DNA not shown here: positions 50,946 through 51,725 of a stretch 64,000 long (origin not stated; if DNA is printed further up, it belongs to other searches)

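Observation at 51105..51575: SecY with a ~155-residue acidic insertion in the extracytoplasmic TM7-TM8 loop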

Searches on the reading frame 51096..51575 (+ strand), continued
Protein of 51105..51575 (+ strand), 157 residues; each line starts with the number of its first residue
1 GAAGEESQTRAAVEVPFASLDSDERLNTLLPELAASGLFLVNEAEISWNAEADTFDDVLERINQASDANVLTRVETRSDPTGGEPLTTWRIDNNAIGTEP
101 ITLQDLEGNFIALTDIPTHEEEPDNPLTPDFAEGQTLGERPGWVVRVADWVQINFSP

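Call 62: search_protein_families(library=pfam, proteins=[P0150, P0154, P0158, P0159, P0175, P0201, P0232, P0266, P0292], max_evalue=0.001)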
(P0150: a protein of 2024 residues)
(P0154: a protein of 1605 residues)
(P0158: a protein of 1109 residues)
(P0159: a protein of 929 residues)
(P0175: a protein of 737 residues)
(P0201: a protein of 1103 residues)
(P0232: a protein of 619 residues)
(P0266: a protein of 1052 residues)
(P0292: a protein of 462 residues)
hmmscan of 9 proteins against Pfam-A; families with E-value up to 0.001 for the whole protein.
P0150 (2024 aa): 2 families
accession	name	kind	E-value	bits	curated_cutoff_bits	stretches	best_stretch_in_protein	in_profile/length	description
PF07196.18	Flagellin_IN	-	1.6e-49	166.3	22.7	8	733-780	1-54/55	Flagellin hook IN motif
PF19634.4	DUF6137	-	0.00044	20.5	25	0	1290-1343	21-74/82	Family of unknown function (DUF6137)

P0154 (1605 aa): 1 family
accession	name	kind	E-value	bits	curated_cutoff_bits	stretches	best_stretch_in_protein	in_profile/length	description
PF07196.18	Flagellin_IN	-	2.1e-46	156.3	22.7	7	898-941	12-53/55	Flagellin hook IN motif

P0158 (1109 aa): 1 family
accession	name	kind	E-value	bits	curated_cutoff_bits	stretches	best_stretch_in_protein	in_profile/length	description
PF18914.6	DUF5666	-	0.00071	20.3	27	0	419-436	6-23/60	Domain of unknown function (DUF5666)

P0159 (929 aa): 3 families
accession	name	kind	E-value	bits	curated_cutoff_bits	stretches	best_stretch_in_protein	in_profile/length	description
PF07196.18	Flagellin_IN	-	6.7e-30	103.5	22.7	5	529-576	1-54/55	Flagellin hook IN motif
PF18914.6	DUF5666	-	1.7e-06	28.6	27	0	325-346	5-26/60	Domain of unknown function (DUF5666)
PF06577.17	EipA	-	0.00079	19.7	30.8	0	213-270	97-151/160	Envelope integrity protein A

P0175 (737 aa): 15 families
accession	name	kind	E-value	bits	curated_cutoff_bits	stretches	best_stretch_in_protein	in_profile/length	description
PF20579.4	LapA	-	5.1e-186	604.6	27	8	33-136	1-98/99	LapA domain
PF09134.16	Invasin_D3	-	2.2e-15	57.4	33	0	670-731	4-65/98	Invasin, domain 3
PF13511.11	DUF4124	-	4.6e-14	52.8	22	0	45-73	18-48/56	Domain of unknown function (DUF4124)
PF23237.1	HYR_4C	-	7.1e-14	52.2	27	0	120-170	11-64/73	HYR-like domain with 4 cysteines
PF18565.7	Glyco_hydro2_C5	-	6.5e-13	48.9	32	0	364-407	13-57/103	Glycoside hydrolase family 2 C-terminal domain 5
PF22959.3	Ig_NUP210_15th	-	6e-09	35.8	27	0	50-97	29-76/102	NUP210 Ig-like domain 15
PF19452.4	DUF5990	-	1.3e-08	35.2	23.2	0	459-499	99-136/140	Family of unknown function (DUF5990)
PF16467.10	DUF5048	-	1.5e-07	31.9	32.3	0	135-168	43-76/103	Domain of unknown function (DUF5048)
PF12957.13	DUF3846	-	2e-07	31.6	27.5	0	212-237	15-43/103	Domain of unknown function (DUF3846)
PF06988.16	NifT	-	2.9e-07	30.6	22.6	0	73-97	38-62/64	NifT/FixU protein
PF16325.11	Peptidase_U32_C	-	1.2e-06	29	28.2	0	435-470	30-65/83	Peptidase family U32 C-terminal domain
PF23157.1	DUF7055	-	1.2e-06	28.6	27.6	0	381-397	42-58/66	Domain of unknown function (DUF7055)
PF14765.12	PS-DH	-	2.2e-06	27.8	23.7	0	668-702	115-149/166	Polyketide synthase dehydratase N-terminal domain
PF06513.16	DUF1103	-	2.7e-05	24.4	25.2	0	202-227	90-115/215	Repeat of unknown function (DUF1103)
PF19910.5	DUF6383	-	0.00018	22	23.7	0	379-403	10-34/74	Domain of unknown function (DUF6383)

P0201 (1103 aa): 2 families
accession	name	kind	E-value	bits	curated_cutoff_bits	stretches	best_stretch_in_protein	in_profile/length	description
PF07195.17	FliD_C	-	1.4e-39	136.4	25.4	2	857-1073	1-230/236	Flagellar hook-associated protein 2 C-terminus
PF02465.23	FliD_N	-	9.1e-12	45.9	24.8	2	7-92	10-96/97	Flagellar hook-associated protein 2 N-terminus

P0232 (619 aa): 3 families
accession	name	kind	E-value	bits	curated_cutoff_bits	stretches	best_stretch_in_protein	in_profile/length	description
PF07196.18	Flagellin_IN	-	1.5e-26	92.7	22.7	4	291-338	1-54/55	Flagellin hook IN motif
PF02879.22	PGM_PMM_II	-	8.4e-05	23.5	29.3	0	404-433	68-97/103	Phosphoglucomutase/phosphomannomutase, alpha/beta/alpha domain II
PF24880.1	DUF7738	-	0.00066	20.6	24.6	0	286-313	3-30/103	Domain of unknown function (DUF7738)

P0266 (1052 aa): 2 families
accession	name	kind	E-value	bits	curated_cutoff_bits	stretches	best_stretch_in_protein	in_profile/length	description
PF07195.17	FliD_C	-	6.8e-38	130.8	25.4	1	700-1030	3-235/236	Flagellar hook-associated protein 2 C-terminus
PF02465.23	FliD_N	-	1.3e-18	67.8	24.8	1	15-109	1-96/97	Flagellar hook-associated protein 2 N-terminus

P0292 (462 aa): 1 family
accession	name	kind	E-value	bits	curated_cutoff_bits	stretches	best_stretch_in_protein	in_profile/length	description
PF07195.17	FliD_C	-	7.4e-44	150.4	25.4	1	207-441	1-234/236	Flagellar hook-associated protein 2 C-terminus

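Call 66: find_homologous_proteins(query=P0166, max_evalue=1e-10)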
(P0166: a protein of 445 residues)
Query P0166 (445 aa): 435 proteins with E <= 1e-10 among 8000 candidates; the best 120 are listed.
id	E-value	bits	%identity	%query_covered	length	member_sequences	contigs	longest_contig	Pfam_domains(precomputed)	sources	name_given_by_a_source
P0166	2.3e-266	901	100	100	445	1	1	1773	PF07195.18,PF07196.19,PF02465.24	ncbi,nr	ncbi:MAG: flagellar filament capping protein FliD, partial [Dehalococcoidia bacterium]|nr:flagellar 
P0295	2.0e-123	431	54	100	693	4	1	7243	PF07195.18,PF02465.24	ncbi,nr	ncbi:MAG: flagellar filament capping protein FliD [Chloroflexi bacterium]|nr:flagellar filament capp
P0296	7.4e-117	409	52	100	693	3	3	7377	PF07195.18,PF02465.24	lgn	-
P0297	8.6e-117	409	52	100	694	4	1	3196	PF07195.18,PF02465.24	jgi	jgi:flagellar hook-associated protein 2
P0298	2.2e-114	401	49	100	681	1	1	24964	PF07195.18,PF07196.19,PF02465.24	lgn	-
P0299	3.6e-114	400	50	100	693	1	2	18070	PF07195.18,PF02465.24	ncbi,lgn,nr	ncbi:MAG: flagellar filament capping protein FliD [Chloroflexota bacterium]|nr:flagellar filament ca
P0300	2.8e-113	397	50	100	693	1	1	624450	PF07195.18,PF02465.24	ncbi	ncbi:MAG: flagellar filament capping protein FliD [Dehalococcoidia bacterium]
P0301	1.4e-108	382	48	99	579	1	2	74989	PF07195.18,PF07196.19,PF02465.24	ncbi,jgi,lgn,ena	-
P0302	2.4e-108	381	49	99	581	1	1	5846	PF07195.18,PF07196.19,PF02465.24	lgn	-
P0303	6.6e-108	379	48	99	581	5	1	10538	PF07195.18,PF07196.19,PF02465.24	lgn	-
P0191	9.7e-108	379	49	99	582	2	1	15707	PF07195.18,PF07196.19,PF02465.24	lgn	-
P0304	6.0e-103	363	48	100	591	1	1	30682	PF07195.18,PF02465.24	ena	-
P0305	1.4e-101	359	49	66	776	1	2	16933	PF07195.18,PF02465.24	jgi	-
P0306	1.8e-101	358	49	99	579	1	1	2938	PF07195.18,PF07196.19,PF02465.24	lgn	-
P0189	2.7e-99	351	49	89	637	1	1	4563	PF07195.18,PF07196.19,PF02465.24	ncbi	-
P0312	2.1e-92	328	50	84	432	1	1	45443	PF07195.18,PF07196.19,PF02465.24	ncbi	-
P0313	3.2e-92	328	45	100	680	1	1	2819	PF07195.18,PF07196.19,PF02465.24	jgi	jgi:flagellar hook-associated protein 2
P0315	7.8e-91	323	43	100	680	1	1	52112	PF07195.18,PF07196.19,PF02465.24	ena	-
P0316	8.5e-90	320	47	50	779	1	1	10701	PF07195.18,PF07196.19,PF02465.24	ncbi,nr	ncbi:MAG: flagellar filament capping protein FliD [Chloroflexi bacterium]|nr:flagellar filament capp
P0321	9.9e-86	306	43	98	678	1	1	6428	PF07195.18,PF07196.19,PF02465.24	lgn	-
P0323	4.7e-85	304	50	52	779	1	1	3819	PF07195.18,PF07196.19,PF02465.24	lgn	-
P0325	3.2e-84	301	43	100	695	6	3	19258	PF07195.18,PF07196.19,PF02465.24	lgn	-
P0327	1.9e-83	299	44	100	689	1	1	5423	PF07195.18,PF18914.7,PF07196.19,PF02465.24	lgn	-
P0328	7.3e-83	297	45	99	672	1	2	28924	PF07195.18,PF07196.19,PF02465.24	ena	-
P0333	6.8e-81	291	43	100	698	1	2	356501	PF07195.18,PF07196.19,PF02465.24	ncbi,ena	-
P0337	6.8e-80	287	44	99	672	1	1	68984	PF07195.18,PF07196.19,PF02465.24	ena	-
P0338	8.4e-80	287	40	100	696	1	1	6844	PF07195.18,PF07196.19,PF02465.24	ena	-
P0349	1.6e-77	279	41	98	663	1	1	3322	PF07195.18,PF07196.19,PF02465.24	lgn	-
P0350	1.7e-77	279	48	50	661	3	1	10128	PF07195.18,PF07196.19,PF02465.24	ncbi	ncbi:MAG: flagellar filament capping protein FliD, partial [Chloroflexota bacterium]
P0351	9.4e-77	277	47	50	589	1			PF07195.18,PF07196.19,PF02465.24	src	-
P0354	1.1e-75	273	42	68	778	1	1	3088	PF07195.18,PF07196.19,PF02465.24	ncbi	-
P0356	1.3e-75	273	39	100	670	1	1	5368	PF07195.18,PF07196.19,PF02465.24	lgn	-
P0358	4.6e-75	271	42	98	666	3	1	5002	PF07195.18,PF07196.19,PF02465.24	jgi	jgi:flagellar hook-associated protein 2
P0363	8.3e-75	271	43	98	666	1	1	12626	PF07195.18,PF07196.19,PF02465.24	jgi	jgi:flagellar hook-associated protein 2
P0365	7.0e-74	267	42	99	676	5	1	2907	PF07195.18,PF07196.19,PF02465.24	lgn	-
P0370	3.3e-72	262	39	98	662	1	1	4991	PF07195.18,PF07196.19,PF02465.24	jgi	jgi:flagellar hook-associated protein 2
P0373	1.5e-71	260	48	50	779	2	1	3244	PF07195.18,PF07196.19,PF02465.24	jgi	jgi:flagellar hook-associated protein 2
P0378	1.0e-67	247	41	99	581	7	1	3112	PF07195.18,PF07196.19,PF02465.24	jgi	jgi:flagellar hook-associated protein 2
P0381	2.8e-65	239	40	98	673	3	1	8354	PF07195.18,PF07196.19,PF02465.24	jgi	jgi:flagellar hook-associated protein 2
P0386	1.1e-63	234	41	98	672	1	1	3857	PF07195.18,PF07196.19,PF02465.24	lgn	-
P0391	8.9e-61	224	40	98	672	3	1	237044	PF07195.18,PF07196.19,PF02465.24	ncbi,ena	-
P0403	3.5e-59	219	37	100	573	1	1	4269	PF07195.18,PF07196.19,PF02465.24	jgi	jgi:flagellar hook-associated protein 2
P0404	3.8e-59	219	39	97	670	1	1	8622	PF07195.18,PF07196.19,PF02465.24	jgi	jgi:flagellar hook-associated protein 2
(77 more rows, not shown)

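Call 73: fold_search(model_id=the predicted structure, library=viral)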
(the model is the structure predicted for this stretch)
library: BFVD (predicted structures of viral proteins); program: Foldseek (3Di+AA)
matches with E <= 10: 757; with E <= 0.001: 0
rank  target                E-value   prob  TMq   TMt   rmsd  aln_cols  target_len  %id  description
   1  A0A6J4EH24            3.3e-02  0.97  0.37  0.12   5.5       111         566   11  (no name in the UniProt tables at hand)
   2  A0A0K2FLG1            3.8e-02  0.92  0.36  0.45   4.8       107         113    7  (no name in the UniProt tables at hand)
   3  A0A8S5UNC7            5.1e-02  0.84  0.35  0.24   6.7       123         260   15  Uncharacterized protein [Myoviridae sp. ctwVB15]
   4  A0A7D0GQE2            1.0e-01  0.54  0.39  0.21  10.1       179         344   17  (no name in the UniProt tables at hand)
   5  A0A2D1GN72            1.1e-01  0.60  0.31  0.12   6.9       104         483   12  (no name in the UniProt tables at hand)
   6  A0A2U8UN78            1.3e-01  0.18  0.14  0.23  11.7        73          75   15  Uncharacterized protein [Streptomyces phage FlowerPower]
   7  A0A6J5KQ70            2.0e-01  0.94  0.46  0.20   4.7       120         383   12  Uncharacterized protein [uncultured Caudovirales phage]
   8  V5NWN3                2.3e-01  0.35  0.29  0.07   7.2       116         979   12  Putative carcinoembryonic antigen-related cell adhesion molecule 1 isoform protein [Chelonid alphaherpesvirus 5]
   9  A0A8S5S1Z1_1          2.3e-01  0.33  0.19  0.06   7.6        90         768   17  Uncharacterized protein [Siphoviridae sp. ctCIv11]
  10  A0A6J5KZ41            3.0e-01  0.47  0.37  0.06   5.1       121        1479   11  Kelch repeat type 1 [uncultured Caudovirales phage]
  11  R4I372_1              3.3e-01  0.13  0.26  0.08  13.9       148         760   10  Envelopment polyprotein [Saint-Floris virus]
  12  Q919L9                4.0e-01  0.10  0.18  0.08  12.6        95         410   16  Uncharacterized protein [Culex nigripalpus nucleopolyhedrovirus (isolate Florida/1997)]
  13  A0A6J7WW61            4.2e-01  0.08  0.17  0.04  15.6       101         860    9  TOPRIM domain containing protein [uncultured Caudovirales phage]
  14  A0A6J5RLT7            4.5e-01  0.20  0.27  0.11   7.2       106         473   11  XkdT Uncharacterized homolog of phage Mu protein gp47 [uncultured Caudovirales phage]
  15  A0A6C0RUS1            4.5e-01  0.16  0.19  0.31  10.9        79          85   20  (no name in the UniProt tables at hand)
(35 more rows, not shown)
